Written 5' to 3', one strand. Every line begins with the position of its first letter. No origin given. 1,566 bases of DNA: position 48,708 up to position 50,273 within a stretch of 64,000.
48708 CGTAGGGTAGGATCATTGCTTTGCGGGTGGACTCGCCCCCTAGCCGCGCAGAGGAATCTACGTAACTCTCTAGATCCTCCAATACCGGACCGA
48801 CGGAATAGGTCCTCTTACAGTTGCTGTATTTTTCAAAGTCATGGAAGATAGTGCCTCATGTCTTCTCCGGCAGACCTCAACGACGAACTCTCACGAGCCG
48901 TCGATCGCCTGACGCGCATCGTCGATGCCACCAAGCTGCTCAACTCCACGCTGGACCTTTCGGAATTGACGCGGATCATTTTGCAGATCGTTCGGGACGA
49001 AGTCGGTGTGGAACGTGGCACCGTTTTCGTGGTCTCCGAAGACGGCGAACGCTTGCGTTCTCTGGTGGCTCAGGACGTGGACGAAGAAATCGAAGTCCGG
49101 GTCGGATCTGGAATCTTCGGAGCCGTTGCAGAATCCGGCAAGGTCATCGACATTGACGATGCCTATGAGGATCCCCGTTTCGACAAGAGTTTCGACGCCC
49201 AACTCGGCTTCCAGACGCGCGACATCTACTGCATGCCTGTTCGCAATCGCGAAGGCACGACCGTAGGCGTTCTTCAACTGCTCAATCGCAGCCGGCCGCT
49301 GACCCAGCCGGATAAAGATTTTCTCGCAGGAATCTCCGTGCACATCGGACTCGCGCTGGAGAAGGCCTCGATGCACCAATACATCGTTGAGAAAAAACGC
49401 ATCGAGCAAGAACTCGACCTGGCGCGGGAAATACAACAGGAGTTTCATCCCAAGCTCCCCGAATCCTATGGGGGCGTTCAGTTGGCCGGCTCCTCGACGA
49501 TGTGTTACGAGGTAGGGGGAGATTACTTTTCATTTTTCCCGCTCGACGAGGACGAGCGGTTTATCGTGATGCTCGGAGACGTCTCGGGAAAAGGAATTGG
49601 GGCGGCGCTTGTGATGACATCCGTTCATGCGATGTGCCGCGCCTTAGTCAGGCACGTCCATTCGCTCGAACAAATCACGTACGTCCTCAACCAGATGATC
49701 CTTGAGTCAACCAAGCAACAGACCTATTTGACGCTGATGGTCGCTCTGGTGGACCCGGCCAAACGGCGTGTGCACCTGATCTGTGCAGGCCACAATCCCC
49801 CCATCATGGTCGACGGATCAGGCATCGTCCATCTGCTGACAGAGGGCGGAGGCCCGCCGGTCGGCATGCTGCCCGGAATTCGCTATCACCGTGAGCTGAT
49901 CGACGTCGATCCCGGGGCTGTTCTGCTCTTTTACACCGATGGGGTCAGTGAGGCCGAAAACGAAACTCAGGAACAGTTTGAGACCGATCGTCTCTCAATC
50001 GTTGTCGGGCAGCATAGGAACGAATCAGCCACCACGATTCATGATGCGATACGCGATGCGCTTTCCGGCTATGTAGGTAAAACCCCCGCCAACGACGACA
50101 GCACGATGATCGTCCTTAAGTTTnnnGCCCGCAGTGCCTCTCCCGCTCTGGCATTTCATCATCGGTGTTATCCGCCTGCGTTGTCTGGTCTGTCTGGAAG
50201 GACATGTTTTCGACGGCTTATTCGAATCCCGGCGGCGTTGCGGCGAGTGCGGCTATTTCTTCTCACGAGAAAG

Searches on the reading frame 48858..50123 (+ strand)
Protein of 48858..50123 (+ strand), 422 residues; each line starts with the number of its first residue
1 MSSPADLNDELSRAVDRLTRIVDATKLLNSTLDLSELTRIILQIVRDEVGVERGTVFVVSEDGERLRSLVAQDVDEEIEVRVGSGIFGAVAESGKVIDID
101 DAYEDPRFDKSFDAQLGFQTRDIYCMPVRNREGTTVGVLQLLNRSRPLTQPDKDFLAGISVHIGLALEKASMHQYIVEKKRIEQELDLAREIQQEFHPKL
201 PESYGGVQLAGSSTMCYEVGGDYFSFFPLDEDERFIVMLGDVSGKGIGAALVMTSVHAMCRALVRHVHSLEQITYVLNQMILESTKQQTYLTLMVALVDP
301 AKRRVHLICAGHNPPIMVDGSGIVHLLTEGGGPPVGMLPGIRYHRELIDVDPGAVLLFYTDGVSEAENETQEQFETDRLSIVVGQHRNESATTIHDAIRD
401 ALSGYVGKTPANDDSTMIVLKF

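Call 25: find_encoding_contigs(protein=window:48858-50123:+, flank=10000, max_places=3)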
Protein window:48858-50123:+ (422 aa): 2 contigs read that carry it; 2 places shown.
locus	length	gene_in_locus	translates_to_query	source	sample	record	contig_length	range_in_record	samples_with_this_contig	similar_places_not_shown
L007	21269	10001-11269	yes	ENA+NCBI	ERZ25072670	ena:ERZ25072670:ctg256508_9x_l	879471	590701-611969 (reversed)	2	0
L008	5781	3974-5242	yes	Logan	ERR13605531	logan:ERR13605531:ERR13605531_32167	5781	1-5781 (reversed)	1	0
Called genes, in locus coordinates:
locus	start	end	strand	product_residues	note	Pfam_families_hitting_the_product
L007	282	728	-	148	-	PF13567:DUF4131 (weak), PF19649:DUF6152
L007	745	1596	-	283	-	-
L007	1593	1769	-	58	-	-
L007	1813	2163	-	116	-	-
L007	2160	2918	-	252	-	PF01695:IstB_IS21, PF13191:AAA_16 (weak)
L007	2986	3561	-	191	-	PF22483:Mu-transpos_C_2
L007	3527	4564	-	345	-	PF00665:rve (faint)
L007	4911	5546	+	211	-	PF00248:Aldo_ket_red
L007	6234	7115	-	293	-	PF03961:FapA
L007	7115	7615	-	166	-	PF20250:FapA_N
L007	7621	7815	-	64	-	-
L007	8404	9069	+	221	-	PF00989:PAS, PF13188:PAS_8 (faint), PF13426:PAS_9 (weak), PF00196:GerE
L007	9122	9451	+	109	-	-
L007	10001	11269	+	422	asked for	PF01590:GAF, PF13185:GAF_2, PF13492:GAF_3 (weak), PF07228:SpoIIE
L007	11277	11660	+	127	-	PF06170:DUF983 (weak)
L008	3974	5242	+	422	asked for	PF01590:GAF, PF13185:GAF_2, PF13492:GAF_3 (weak), PF07228:SpoIIE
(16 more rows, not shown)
